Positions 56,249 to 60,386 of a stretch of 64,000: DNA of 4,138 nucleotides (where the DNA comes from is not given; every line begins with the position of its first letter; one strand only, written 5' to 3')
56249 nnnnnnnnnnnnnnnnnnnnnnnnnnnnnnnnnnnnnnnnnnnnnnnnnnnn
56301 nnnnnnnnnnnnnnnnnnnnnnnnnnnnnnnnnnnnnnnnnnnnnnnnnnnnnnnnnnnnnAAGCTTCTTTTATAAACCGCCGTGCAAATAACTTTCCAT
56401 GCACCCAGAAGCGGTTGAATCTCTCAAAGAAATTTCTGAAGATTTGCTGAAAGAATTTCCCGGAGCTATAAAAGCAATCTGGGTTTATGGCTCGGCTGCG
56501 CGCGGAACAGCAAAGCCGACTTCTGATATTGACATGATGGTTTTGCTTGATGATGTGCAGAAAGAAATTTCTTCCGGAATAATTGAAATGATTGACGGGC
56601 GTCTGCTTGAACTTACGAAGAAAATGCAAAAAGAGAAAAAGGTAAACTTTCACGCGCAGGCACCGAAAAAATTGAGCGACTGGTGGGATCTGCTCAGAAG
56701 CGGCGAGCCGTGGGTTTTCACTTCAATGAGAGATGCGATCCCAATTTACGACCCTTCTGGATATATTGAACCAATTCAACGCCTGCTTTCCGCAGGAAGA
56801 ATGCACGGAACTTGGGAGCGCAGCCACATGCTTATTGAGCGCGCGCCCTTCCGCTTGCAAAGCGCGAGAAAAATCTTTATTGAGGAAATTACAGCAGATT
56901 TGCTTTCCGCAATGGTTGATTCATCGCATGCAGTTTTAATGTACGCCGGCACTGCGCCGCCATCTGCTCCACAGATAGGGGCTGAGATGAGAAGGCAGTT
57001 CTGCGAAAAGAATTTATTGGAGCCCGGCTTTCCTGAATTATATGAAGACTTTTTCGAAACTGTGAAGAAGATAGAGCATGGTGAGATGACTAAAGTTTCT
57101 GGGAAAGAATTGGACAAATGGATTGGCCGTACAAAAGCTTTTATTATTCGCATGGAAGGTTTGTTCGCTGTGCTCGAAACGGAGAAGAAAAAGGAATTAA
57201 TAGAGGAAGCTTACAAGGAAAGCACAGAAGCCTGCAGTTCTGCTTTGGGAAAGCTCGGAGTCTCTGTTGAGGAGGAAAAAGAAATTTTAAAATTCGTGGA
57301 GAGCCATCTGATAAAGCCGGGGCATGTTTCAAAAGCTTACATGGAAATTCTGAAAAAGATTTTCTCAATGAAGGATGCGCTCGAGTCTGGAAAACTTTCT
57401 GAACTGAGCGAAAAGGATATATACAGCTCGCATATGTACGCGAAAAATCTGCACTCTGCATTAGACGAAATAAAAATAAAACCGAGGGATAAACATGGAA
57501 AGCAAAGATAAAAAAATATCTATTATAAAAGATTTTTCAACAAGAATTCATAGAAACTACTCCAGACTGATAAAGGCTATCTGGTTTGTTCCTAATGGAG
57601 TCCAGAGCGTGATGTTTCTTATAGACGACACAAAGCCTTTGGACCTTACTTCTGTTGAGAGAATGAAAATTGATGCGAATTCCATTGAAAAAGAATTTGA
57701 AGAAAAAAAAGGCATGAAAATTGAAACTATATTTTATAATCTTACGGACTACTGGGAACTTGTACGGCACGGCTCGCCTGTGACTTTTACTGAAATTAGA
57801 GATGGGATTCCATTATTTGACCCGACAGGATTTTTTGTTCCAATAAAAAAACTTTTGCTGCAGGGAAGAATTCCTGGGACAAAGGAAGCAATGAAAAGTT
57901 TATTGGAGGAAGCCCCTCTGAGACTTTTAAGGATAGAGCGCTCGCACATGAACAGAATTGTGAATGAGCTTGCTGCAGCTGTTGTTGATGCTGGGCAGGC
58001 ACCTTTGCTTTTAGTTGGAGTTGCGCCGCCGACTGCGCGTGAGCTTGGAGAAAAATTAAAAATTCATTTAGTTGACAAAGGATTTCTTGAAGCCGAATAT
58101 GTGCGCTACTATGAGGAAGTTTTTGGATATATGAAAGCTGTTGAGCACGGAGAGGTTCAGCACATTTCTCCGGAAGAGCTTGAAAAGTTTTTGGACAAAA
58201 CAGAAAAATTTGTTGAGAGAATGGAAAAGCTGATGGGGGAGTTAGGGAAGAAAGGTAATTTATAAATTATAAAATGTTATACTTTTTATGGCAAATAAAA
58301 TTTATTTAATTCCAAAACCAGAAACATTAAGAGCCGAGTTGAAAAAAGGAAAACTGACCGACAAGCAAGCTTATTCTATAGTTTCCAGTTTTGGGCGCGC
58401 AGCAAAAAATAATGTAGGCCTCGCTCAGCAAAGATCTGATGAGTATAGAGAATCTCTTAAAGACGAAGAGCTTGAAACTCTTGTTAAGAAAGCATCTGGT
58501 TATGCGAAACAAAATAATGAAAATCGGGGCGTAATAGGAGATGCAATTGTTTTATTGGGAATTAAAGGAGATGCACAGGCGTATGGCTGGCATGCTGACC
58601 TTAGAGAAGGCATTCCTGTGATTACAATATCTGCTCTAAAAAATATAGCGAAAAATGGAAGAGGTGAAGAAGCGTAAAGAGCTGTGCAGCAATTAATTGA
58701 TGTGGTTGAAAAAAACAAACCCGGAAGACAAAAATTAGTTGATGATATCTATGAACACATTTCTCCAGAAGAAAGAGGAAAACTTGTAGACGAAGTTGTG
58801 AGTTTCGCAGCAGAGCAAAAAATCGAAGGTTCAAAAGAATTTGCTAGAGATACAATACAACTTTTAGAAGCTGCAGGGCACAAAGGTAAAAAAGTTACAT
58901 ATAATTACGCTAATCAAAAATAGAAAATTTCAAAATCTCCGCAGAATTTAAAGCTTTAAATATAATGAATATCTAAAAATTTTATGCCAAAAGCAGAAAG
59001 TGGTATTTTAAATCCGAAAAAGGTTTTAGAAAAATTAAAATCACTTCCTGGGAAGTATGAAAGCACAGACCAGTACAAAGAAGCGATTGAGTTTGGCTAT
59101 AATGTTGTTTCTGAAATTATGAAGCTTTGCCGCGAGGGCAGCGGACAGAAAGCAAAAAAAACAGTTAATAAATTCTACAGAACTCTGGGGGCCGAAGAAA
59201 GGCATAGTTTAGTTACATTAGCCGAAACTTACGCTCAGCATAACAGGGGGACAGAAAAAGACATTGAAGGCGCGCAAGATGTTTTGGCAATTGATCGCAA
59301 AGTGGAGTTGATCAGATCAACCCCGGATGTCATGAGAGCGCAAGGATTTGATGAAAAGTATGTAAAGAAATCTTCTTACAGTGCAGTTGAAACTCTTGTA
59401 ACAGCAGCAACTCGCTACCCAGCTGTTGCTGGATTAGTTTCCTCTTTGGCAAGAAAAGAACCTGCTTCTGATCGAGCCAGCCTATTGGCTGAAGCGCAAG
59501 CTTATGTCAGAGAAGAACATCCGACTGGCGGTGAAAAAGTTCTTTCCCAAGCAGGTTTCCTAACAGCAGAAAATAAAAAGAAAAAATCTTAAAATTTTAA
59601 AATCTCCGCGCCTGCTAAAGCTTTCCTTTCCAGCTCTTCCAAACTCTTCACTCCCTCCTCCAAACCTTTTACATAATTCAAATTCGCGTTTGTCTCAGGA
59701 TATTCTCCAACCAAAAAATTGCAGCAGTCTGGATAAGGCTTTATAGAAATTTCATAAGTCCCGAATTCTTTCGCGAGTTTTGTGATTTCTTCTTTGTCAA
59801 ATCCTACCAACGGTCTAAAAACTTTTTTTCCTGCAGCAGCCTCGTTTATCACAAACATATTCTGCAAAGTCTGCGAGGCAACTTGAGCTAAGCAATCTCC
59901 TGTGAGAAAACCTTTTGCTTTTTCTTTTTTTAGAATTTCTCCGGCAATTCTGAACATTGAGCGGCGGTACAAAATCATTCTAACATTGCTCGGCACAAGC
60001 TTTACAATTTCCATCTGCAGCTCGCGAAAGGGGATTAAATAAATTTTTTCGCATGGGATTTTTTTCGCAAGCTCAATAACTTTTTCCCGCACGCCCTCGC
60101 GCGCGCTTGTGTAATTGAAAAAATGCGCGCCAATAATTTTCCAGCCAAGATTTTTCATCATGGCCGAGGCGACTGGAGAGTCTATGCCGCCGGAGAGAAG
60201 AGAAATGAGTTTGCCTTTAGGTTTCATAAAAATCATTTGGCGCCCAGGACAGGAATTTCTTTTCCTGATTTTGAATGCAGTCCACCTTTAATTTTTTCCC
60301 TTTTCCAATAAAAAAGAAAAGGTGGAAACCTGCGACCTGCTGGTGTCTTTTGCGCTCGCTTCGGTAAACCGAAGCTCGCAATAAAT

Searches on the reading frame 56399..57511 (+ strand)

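Call 24: search_protein_families(library=pfam, proteins=[window:56399-57511:+], max_evalue=0.1)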
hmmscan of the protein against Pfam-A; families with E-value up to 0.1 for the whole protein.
window:56399-57511:+ (370 aa): 3 families
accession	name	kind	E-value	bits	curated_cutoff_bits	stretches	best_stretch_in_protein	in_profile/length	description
PF01909.29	NTP_transf_2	-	2.4e-11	44.3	21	1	9-81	1-66/93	Nucleotidyltransferase domain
PF18765.7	Polbeta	-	5.6e-09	36.5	26.9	1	18-80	8-65/93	Polymerase beta, Nucleotidyltransferase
PF22600.2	MTPAP-like_central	-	0.00035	21.1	27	1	9-78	26-95/139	Poly(A) RNA polymerase, mitochondrial-like, central palm domain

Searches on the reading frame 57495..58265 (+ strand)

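Call 24: search_protein_families(library=pfam, proteins=[window:57495-58265:+], max_evalue=0.1)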
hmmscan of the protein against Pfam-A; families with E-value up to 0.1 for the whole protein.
window:57495-58265:+ (256 aa): 0 families

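Call 99: search_protein_families(library=ncbifam, proteins=[window:57495-58265:+], max_evalue=0.01)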
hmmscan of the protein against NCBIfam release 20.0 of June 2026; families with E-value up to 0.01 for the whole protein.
window:57495-58265:+ (256 aa): 1 family
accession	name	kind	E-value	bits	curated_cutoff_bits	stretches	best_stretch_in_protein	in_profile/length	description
NF041032.1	NurA_Pyro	equivalog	0.0018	17.2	650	1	181-242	297-362/450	DNA double-strand break repair nuclease NurA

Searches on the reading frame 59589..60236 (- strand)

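Call 24: search_protein_families(library=pfam, proteins=[window:59589-60236:-], max_evalue=0.1)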
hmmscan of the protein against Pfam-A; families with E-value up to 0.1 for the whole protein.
window:59589-60236:- (215 aa): 5 families
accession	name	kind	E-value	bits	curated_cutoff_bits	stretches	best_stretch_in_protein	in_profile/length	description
PF02568.20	ThiI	-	1.9e-52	178.2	20.5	1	7-196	3-195/197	Thiamine biosynthesis protein (ThiI)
PF06508.19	QueC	-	1.2e-06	28.6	22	1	10-62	2-53/210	Queuosine biosynthesis protein QueC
PF03054.22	tRNA_Me_trans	-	8.5e-05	22.7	20.6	1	9-45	2-38/202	tRNA methyl transferase HUP domain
PF01171.26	ATP_bind_3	-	0.0087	16.2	27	1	15-157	7-158/182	PP-loop family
PF05049.19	IIGP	-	0.098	12.2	24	0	100-166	242-308/375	Interferon-inducible GTPase (IIGP)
